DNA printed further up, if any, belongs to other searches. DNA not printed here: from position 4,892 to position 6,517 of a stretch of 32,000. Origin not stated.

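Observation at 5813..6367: The restriction enzyme is a fusion: an unrecognised N-terminal domain of ~170-185 aa on an MspI-like core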

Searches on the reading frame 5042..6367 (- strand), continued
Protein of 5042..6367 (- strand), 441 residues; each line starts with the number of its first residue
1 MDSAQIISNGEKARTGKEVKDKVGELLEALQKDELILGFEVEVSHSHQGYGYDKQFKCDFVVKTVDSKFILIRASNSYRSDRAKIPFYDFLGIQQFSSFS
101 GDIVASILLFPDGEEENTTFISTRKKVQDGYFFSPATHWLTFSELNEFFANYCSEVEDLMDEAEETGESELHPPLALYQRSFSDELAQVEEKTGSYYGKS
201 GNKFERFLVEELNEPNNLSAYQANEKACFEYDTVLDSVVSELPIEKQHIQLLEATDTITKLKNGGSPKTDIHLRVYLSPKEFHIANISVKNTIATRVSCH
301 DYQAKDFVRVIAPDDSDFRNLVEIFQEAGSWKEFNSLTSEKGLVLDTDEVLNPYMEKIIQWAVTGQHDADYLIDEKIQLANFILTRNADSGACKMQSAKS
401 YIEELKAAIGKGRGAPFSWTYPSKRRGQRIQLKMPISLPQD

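Call 80: fold_search(model_id=the predicted structure, library=pdb)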
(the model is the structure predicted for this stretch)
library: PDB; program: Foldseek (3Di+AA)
matches with E <= 10: 390; with E <= 0.001: 4
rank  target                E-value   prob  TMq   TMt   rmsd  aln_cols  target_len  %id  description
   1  1sa3_A                6.9e-15  1.00  0.46  0.75   3.8       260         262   19  An asymmetric complex of restriction endonuclease MspI on its palindromic DNA recognition site (released 2004-09-07)
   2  2fkc_A                9.2e-10  1.00  0.38  0.65   4.7       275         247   13  Crystal Form I of Pre-Reactive Complex of Restriction Endonuclease HinP1I with Cognate DNA and Calcium Ion (released 2006-02-21)
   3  1ynm                  9.8e-09  1.00  0.33  0.57   6.3       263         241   12  Crystal structure of restriction endonuclease HinP1I (released 2005-05-03)
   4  8q3y_A                9.6e-04  1.00  0.19  0.19   5.1       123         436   14  Crystal structure of apo Can2 from Thermoanaerobacter brockii (released 2023-11-22)
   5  3bm3_A                4.4e-03  1.00  0.25  0.41   6.2       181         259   14  Restriction endonuclease PspGI-substrate DNA complex (released 2008-09-16)
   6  8q43_B                6.7e-03  1.00  0.23  0.24   4.9       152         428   15  Crystal structure of cA4-bound Can2 (E341A) in complex with oligo-C DNA (released 2023-11-22)
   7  8q44_B                9.0e-03  0.99  0.18  0.18   5.1       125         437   14  Crystal structure of cA4-bound Can2 (E364R) in complex with oligo-T DNA (released 2023-11-22)
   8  8q43_A                1.3e-02  1.00  0.23  0.25   4.8       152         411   15  Crystal structure of cA4-bound Can2 (E341A) in complex with oligo-C DNA (released 2023-11-22)
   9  8q3z_A                1.4e-02  1.00  0.23  0.23   5.0       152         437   15  Crystal structure of cA4-bound Can2 from Thermoanaerobacter brockii (released 2023-11-22)
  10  8q41_A                1.8e-02  0.99  0.23  0.24   4.9       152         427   15  Crystal structure of Can2 (E341A) bound to cA4 and TTTAAA ssDNA (released 2023-11-22)
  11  8q42_A                1.8e-02  0.99  0.23  0.23   4.9       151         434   15  Crystal structure of cA4-bound Can2 (E341A) in complex with oligo-A DNA (released 2023-11-22)
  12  8q41_B                2.0e-02  0.98  0.19  0.19   5.0       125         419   14  Crystal structure of Can2 (E341A) bound to cA4 and TTTAAA ssDNA (released 2023-11-22)
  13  8q42_B                2.1e-02  0.99  0.23  0.24   4.8       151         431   14  Crystal structure of cA4-bound Can2 (E341A) in complex with oligo-A DNA (released 2023-11-22)
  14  1xmx                  2.9e-02  0.97  0.19  0.22   5.0       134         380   10  Crystal structure of protein VC1899 from Vibrio cholerae (released 2004-11-16)
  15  2vld_A                2.9e-02  0.93  0.16  0.28   5.6       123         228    9  crystal structure of a repair endonuclease from Pyrococcus abyssi (released 2009-05-19)
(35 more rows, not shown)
